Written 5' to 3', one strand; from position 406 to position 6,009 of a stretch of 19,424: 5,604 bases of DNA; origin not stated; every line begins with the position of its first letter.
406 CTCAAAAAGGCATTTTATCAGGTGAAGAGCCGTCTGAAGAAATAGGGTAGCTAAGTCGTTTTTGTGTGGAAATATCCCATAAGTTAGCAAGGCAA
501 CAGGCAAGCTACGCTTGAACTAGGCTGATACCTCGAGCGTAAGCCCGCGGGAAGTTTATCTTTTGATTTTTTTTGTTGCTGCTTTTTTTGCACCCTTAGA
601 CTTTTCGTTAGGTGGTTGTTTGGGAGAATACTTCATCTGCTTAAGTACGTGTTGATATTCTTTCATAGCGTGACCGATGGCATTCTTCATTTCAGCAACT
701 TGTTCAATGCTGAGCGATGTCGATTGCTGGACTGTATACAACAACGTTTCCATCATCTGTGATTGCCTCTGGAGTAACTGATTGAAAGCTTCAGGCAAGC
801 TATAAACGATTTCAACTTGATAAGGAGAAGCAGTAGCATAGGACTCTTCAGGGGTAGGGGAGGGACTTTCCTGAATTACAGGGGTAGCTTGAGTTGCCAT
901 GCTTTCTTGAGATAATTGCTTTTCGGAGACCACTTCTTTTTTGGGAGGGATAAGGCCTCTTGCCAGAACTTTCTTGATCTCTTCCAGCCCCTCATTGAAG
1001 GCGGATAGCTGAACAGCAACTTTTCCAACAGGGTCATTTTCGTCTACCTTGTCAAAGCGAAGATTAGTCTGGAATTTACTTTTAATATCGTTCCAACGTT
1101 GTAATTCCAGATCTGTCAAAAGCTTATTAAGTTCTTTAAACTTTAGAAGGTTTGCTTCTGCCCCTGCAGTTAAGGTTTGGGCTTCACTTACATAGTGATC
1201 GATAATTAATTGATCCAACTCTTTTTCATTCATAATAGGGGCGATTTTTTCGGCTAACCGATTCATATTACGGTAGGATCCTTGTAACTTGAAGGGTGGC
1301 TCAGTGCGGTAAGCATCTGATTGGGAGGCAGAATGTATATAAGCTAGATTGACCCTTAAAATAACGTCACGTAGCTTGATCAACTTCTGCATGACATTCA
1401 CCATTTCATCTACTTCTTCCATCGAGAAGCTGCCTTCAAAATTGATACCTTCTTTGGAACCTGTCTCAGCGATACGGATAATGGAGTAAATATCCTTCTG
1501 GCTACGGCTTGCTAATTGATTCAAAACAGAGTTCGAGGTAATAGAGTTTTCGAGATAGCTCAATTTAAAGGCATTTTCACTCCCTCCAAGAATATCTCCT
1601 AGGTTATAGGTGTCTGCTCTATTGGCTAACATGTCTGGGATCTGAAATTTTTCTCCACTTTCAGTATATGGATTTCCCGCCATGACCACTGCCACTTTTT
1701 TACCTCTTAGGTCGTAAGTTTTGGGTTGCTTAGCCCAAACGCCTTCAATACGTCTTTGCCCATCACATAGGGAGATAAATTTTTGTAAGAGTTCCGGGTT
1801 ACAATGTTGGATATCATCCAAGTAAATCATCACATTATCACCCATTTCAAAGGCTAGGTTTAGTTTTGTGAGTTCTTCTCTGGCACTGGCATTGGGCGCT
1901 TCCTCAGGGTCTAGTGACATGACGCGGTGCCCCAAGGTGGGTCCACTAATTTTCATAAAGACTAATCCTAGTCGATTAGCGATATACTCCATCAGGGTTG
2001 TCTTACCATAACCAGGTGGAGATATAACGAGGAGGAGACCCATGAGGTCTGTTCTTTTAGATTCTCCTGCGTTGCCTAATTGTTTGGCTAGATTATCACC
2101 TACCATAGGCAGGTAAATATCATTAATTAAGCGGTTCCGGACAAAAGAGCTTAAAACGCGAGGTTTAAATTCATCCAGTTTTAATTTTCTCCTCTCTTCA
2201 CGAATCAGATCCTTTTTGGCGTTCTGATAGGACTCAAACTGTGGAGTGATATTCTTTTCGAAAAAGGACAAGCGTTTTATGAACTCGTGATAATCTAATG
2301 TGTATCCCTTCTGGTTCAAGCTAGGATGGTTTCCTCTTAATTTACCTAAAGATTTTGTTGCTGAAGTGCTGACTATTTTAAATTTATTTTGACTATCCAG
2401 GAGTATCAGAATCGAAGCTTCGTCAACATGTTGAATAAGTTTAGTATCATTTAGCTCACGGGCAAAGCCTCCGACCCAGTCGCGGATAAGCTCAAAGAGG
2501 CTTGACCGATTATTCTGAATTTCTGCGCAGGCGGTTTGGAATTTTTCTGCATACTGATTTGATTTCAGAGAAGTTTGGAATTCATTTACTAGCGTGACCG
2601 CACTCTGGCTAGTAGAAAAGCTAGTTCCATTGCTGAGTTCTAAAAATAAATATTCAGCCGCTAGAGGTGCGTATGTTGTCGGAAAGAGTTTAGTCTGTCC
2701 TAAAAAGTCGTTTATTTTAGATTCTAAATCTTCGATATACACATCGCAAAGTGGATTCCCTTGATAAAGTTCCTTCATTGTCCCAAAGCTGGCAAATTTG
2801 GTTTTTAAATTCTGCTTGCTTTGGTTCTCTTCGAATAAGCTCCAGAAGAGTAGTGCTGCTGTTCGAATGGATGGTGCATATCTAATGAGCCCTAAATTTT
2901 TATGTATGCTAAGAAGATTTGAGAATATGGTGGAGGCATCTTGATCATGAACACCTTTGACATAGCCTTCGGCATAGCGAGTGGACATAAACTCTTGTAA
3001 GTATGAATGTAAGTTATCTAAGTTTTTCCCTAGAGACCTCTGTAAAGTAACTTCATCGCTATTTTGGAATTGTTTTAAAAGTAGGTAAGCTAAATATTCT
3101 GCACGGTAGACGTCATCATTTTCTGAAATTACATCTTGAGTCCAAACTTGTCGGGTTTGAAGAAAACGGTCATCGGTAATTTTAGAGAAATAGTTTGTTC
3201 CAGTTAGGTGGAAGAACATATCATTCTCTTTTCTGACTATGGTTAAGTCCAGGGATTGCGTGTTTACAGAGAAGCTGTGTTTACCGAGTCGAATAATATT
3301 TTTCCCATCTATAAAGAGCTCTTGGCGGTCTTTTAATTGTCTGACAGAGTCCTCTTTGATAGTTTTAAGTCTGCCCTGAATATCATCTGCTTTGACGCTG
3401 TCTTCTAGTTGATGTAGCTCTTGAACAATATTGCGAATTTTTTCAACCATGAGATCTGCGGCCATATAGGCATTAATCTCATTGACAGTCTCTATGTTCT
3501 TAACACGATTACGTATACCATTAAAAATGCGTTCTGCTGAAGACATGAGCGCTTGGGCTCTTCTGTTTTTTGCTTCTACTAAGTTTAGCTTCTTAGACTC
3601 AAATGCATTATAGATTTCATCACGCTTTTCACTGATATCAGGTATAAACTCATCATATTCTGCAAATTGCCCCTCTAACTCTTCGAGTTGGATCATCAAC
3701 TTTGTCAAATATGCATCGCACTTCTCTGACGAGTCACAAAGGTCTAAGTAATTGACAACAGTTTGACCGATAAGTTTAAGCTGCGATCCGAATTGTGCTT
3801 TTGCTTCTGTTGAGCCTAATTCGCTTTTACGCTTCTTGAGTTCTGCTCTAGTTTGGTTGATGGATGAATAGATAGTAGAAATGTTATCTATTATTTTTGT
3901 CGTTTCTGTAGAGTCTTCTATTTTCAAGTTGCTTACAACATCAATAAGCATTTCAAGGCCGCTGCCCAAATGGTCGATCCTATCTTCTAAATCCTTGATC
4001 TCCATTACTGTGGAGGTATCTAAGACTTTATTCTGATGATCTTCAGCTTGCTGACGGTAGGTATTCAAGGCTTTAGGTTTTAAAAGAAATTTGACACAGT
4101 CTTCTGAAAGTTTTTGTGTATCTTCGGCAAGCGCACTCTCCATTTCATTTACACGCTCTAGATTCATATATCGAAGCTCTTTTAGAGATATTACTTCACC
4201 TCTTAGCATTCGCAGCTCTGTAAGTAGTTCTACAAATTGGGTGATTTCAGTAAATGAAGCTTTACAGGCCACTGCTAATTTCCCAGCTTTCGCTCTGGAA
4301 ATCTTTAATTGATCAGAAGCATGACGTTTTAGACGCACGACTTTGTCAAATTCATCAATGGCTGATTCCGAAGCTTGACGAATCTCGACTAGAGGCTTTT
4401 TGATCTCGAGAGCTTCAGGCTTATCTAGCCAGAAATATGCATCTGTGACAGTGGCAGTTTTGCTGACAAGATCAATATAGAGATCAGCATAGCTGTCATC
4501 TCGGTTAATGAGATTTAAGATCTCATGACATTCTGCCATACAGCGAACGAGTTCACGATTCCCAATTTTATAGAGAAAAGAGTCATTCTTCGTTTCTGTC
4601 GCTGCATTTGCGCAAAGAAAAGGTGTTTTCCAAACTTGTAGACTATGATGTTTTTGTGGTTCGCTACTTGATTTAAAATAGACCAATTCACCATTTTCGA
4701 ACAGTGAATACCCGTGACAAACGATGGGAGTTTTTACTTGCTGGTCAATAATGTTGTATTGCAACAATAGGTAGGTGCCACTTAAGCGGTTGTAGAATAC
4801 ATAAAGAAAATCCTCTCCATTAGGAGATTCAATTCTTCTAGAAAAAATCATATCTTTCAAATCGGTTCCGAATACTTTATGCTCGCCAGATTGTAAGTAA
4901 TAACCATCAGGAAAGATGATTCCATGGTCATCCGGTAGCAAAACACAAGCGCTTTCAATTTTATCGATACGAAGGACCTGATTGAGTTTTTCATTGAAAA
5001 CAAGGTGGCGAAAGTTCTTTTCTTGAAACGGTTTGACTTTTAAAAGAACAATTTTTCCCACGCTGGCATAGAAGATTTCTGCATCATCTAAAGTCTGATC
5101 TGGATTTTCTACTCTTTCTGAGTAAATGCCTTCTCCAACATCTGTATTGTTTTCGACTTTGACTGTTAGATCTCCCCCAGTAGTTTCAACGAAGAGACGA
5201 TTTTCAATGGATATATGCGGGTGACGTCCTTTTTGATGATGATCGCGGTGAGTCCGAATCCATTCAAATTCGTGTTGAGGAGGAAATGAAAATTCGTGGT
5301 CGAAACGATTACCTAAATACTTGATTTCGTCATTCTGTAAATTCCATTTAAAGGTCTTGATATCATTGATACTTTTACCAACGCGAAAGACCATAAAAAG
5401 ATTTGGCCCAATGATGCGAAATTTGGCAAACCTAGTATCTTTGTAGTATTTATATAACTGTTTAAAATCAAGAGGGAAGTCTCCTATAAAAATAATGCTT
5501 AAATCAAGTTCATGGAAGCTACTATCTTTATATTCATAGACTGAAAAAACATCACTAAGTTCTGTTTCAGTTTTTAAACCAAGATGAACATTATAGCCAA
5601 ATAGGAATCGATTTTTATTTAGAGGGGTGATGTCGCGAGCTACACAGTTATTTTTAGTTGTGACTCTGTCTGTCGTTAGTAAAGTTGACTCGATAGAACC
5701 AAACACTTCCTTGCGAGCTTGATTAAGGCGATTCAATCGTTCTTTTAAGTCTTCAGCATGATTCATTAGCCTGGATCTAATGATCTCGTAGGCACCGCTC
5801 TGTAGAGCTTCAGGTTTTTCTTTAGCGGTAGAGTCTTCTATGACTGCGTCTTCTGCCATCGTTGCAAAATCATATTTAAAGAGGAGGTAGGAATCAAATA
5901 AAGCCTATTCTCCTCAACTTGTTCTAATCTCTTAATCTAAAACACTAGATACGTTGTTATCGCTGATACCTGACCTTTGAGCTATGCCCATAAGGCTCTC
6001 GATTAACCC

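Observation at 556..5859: Giant protein architecture: a single catalytic AAA_5 module buried at residues ~1260-1480 between a long coiled coil and a helical C-terminal region.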

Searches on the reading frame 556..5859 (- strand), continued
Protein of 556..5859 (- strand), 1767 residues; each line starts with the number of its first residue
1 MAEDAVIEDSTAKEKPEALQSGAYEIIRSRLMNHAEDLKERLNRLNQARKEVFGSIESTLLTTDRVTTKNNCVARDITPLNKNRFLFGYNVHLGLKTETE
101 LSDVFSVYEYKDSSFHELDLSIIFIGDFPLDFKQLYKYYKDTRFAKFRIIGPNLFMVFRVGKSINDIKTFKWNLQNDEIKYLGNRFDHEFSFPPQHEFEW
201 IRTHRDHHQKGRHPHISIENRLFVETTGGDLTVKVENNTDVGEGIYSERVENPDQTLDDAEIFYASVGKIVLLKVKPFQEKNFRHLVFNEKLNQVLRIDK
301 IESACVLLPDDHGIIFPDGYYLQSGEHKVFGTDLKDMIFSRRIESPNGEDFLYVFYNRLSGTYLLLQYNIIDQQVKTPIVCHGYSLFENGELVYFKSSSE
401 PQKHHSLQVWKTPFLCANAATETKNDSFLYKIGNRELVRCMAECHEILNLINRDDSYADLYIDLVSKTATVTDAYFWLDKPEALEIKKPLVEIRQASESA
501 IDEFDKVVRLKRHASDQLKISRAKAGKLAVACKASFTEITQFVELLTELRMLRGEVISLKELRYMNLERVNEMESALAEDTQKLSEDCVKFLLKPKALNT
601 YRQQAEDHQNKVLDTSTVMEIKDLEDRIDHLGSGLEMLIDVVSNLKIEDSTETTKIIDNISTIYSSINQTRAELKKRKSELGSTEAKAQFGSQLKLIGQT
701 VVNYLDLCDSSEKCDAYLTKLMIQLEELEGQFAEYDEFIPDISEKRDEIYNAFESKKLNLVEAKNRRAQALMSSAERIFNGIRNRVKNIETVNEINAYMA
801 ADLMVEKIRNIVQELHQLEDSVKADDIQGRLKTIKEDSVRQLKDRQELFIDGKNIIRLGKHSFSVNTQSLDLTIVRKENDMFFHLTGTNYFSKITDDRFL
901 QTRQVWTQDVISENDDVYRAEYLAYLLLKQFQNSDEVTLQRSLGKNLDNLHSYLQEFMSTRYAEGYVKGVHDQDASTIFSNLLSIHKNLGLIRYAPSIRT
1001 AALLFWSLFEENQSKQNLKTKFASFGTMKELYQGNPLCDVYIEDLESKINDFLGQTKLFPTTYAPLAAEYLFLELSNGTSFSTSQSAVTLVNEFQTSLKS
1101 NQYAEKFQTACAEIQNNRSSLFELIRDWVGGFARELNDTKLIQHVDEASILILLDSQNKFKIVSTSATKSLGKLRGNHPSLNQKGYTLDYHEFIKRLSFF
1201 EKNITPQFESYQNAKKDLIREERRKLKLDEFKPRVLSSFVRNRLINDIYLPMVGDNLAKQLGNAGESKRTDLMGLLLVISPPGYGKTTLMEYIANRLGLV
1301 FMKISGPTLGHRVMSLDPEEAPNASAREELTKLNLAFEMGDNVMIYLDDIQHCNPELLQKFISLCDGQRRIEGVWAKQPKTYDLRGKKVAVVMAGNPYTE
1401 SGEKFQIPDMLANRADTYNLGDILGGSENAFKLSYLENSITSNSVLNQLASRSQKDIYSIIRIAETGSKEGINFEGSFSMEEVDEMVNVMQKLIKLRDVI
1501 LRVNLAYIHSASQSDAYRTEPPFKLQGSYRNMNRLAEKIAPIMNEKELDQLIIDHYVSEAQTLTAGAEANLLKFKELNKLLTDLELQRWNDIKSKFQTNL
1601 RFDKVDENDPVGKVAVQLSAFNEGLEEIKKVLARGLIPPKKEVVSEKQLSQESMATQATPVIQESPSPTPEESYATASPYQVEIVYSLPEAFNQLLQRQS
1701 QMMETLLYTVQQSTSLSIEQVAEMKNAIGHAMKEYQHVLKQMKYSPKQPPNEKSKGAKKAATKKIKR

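Call 86: get_annotated_region(hit=H4, flank=9000)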
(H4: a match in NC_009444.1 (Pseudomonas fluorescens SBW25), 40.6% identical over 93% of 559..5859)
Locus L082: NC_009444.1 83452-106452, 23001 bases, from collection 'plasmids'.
description: Pseudomonas fluorescens SBW25 plasmid pQBR103, complete sequence
organism: Pseudomonas fluorescens SBW25 (NCBI taxid 216595)
taxonomy: Bacteria; Pseudomonadota; Gammaproteobacteria; Pseudomonadales; Pseudomonadaceae; Pseudomonas; Pseudomonas fluorescens; Pseudomonas fluorescens SBW25
host: -; source: -; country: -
typing (MOB-suite, as given by PLSDB): non-mobilizable; replicon rep_cluster_1081; mating-pair formation MPF_I
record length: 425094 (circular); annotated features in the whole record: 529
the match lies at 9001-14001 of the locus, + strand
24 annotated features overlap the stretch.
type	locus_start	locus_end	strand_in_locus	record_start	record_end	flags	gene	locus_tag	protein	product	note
CDS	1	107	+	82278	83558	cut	-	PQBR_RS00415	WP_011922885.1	site-specific DNA-methyltransferase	GO:0006306 - DNA methylation [Evidence IEA]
CDS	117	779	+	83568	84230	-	-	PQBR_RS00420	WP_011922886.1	hypothetical protein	-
CDS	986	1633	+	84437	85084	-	-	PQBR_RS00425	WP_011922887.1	YjfI family protein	-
CDS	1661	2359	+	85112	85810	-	-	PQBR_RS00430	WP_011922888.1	PspA/IM30 family protein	-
CDS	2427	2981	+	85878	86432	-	-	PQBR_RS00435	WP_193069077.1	rhomboid family intramembrane serine protease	-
CDS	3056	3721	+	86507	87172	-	-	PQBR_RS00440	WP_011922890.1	DUF2491 family protein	-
CDS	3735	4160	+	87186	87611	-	-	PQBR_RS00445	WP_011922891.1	DUF350 domain-containing protein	-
CDS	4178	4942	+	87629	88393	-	-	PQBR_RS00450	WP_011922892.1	DUF1190 domain-containing protein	-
CDS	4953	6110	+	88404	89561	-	-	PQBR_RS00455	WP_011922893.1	glutathionylspermidine synthase family protein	-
CDS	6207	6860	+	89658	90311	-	-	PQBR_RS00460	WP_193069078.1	hypothetical protein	-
CDS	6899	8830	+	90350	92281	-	-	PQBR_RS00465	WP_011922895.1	SPFH domain-containing protein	-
CDS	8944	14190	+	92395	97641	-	-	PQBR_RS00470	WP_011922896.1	DNA repair ATPase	-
CDS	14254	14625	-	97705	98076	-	-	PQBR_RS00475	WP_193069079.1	histone-like nucleoid-structuring protein, MvaT/MvaU family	GO:0071824 - protein-DNA complex organization [Evidence IEA]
CDS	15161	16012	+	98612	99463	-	-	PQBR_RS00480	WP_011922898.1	hypothetical protein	-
CDS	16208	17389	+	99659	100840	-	-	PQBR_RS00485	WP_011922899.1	C2H2-type zinc finger protein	-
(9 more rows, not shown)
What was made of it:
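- Plasmid pQBR103 carries YjfI-PspA...SPFH-'DNA repair ATPase' (call 86).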

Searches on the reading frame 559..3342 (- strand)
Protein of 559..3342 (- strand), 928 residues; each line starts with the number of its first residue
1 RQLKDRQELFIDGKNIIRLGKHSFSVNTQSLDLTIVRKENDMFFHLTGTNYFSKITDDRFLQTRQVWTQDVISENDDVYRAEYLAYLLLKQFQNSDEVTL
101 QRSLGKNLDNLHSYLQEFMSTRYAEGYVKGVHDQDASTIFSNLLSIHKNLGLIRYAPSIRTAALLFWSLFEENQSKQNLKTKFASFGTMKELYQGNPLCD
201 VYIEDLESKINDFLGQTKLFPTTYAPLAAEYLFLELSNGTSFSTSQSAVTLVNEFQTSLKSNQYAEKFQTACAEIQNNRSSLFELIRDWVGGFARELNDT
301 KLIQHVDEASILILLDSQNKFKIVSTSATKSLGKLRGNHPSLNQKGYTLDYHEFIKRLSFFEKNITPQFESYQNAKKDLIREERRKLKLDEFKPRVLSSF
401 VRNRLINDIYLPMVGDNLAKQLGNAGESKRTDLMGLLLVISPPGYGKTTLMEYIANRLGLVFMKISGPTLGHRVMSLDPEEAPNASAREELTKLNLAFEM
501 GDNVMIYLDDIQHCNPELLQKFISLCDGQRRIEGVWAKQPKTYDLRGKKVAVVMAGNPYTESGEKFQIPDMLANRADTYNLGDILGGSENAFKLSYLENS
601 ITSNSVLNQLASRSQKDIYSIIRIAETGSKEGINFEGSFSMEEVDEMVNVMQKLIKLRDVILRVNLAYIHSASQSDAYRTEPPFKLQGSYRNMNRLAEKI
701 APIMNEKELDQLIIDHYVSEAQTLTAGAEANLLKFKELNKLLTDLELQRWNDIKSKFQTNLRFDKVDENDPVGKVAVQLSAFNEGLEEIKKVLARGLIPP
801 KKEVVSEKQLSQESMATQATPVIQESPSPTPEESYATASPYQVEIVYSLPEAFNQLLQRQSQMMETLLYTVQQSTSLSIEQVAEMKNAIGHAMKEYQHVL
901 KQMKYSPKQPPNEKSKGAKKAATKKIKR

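Call 31: search_solved_structures(query=A1, max_evalue=0.01, show_alignments=2)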
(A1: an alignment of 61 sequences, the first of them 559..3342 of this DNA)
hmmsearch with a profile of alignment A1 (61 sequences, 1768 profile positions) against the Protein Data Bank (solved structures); distinct sequences matched with E-value up to 0.01: 51.
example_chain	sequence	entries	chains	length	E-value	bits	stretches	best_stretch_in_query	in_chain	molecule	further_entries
9dx3_A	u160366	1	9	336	0.00081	19.9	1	1269-1312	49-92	Holliday junction branch migration complex subunit RuvB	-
7wub_C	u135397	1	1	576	0.00083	19.9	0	1278-1315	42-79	Transitional endoplasmic reticulum ATPase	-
7wub_D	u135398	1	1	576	0.00085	19.8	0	1278-1315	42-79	Transitional endoplasmic reticulum ATPase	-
6mck_A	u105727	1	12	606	0.00094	19.7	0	1278-1315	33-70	Transitional endoplasmic reticulum ATPase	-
7pbl_A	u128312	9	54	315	0.001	19.6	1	1276-1340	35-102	Holliday junction ATP-dependent DNA helicase RuvB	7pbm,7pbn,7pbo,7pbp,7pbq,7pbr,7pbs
9dx4_A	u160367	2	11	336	0.001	19.5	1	1269-1312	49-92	Holliday junction branch migration complex subunit RuvB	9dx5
9m4n_A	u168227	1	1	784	0.001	19.5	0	1278-1315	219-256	Cell division control protein 48 homolog A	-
6chs_H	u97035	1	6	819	0.0011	19.4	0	1279-1315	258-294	Putative cell division control protein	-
9m3v_A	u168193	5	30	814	0.0012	19.4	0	1278-1315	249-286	Cell division control protein 48 homolog A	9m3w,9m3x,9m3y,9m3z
7lmy_A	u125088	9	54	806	0.0012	19.3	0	1278-1315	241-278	Transitional endoplasmic reticulum ATPase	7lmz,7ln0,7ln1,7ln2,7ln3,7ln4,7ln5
7rlb_A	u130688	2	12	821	0.0012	19.3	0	1278-1315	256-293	Transitional endoplasmic reticulum ATPase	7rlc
7mdm_B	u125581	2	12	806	0.0012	19.3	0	1278-1315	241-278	Transitional endoplasmic reticulum ATPase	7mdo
7rlf_A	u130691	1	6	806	0.0013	19.2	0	1278-1315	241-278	Transitional endoplasmic reticulum ATPase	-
7rlj_A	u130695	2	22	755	0.0013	19.2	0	1278-1315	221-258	Transitional endoplasmic reticulum ATPase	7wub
7rld_A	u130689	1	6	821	0.0013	19.2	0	1278-1315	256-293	Transitional endoplasmic reticulum ATPase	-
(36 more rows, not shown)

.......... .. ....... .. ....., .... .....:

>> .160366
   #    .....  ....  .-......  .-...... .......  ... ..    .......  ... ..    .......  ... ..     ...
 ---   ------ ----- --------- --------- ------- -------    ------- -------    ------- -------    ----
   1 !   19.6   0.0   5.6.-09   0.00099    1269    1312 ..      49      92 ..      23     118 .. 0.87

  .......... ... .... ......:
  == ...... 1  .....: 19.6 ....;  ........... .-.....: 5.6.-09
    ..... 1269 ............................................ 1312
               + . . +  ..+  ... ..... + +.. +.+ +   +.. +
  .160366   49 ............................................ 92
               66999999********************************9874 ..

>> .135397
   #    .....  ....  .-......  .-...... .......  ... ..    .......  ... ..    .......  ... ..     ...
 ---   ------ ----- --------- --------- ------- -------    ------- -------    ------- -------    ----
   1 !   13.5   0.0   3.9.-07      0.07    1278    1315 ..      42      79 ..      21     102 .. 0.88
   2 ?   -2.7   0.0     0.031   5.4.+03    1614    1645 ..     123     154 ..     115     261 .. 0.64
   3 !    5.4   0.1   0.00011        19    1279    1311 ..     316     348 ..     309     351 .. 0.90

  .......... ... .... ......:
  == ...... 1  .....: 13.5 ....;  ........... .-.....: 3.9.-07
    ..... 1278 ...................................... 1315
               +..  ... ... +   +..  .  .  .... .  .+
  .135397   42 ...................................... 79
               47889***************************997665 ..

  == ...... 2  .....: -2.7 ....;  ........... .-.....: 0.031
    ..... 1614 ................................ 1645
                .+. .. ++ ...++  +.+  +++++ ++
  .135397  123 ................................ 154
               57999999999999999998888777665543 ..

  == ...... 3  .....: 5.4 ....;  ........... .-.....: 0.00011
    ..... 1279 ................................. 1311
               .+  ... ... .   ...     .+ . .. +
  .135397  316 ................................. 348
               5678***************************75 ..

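Call 41: predict_structure(alignment_id=A1)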
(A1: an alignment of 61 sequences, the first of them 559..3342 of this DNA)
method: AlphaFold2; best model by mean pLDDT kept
length: 928 residues; sequences in the alignment: 61
mean_pLDDT: 80.4   pTM: 0.68
mean pLDDT of the five models: 80.4, 77.5, 76.6, 74.6, 68.1
residues with pLDDT >= 90: 397; 70-90: 325; 50-70: 120; < 50: 86
segments of 3 or more residues with pLDDT < 50: 1-4, 798-852, 904-928
pLDDT, mean of each block of 10 residues (from residue 1): 50 79 84 92 91 95 94 94 93 75 67 80 83 90 90 93 93 86 87 72 92 95 95 88 92 95 95 93 96 92 93 80 90 90 87 94 95 96 91 68 74 85 75 73 77 87 92 93 93 92 88 90 83 92 89 83 66 71 68 86 90 86 93 90 94 95 87 78 87 92 94 94 86 94 93 88 74 74 74 63 35 28 33 32 34 57 64 55 63 64 45 33 31
secondary structure, 60 per line:
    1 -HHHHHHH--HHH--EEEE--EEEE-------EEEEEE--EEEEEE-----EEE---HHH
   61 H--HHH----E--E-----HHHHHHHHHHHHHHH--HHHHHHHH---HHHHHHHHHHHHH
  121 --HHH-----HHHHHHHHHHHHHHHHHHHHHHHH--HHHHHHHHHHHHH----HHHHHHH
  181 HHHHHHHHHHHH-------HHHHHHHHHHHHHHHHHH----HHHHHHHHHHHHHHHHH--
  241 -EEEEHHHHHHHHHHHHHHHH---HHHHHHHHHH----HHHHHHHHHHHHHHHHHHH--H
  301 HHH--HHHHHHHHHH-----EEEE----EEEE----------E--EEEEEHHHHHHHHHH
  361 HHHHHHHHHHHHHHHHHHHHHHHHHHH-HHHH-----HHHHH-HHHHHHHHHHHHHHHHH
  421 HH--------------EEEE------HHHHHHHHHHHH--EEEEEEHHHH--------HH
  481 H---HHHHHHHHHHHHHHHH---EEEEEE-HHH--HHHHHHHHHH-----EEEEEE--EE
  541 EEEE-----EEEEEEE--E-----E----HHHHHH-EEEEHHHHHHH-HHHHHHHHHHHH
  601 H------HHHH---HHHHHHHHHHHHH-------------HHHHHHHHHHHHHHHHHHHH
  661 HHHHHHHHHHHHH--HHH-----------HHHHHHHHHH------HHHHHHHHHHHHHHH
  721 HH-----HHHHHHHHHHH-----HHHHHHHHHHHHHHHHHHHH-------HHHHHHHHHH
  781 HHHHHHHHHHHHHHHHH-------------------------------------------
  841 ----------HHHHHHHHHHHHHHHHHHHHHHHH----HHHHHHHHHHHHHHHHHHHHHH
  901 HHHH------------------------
elements in order (helices of 4 or more, strands of 3 or more residues): H2-8 E16-19 E22-25 E33-38 E41-46 E52-54 H58-61 H80-94 H97-104 H108-120 H131-154 H157-169 H174-192 H200-217 H222-238 E242-245 H246-261 H265-274 H279-297 H300-303 H306-315 E321-324 E329-332 E346-350 H351-387 H389-392 H398-402 H404-422 E437-440 H447-458 E461-466 H467-470 H485-500 E504-509 H516-525 E531-536 E539-544 E550-556 H570-575 E577-580 H581-587 H589-601 H608-611 H615-627 H641-673 H690-699 H706-722 H728-738 H744-763 H771-797 H851-874 H879-904
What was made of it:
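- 2077..3297 (-): Family-specific middle region, residues 855-1261: small beta unit 855-893, all-helical domain 919-1154, beta strands 1160-1189, and long pre-AAA helices 1190-1261. AF2 model (call 41).
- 559..951 (-): Variable C-terminal region, residues 1637-1767: disordered linker, two low-confidence helices (1690-1743) and the K-rich tail (1753-1767). pLDDT below 50 for 1637-1691 and 1743-1767 (call 41).
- On MoxR AAA+ family (AAA_5 type): The AF2 model has strands 1370-1375 and 1378-1383 between alpha3 and beta4, with pLDDT of about 83-92 (call 41).
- On Vps4 / classical AAA clade: A hairpin is present (call 41).
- Checked: The 'insert' between Walker B and sensor 1 is a beta-hairpin (1370-1383) at the position of the pre-sensor-1 hairpin (call 41).
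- A beta-hairpin sits between alpha3 and beta4 (call 41). The helix-2 insert expected in the MoxR clade is modelled as a loop, not a hairpin (call 41).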
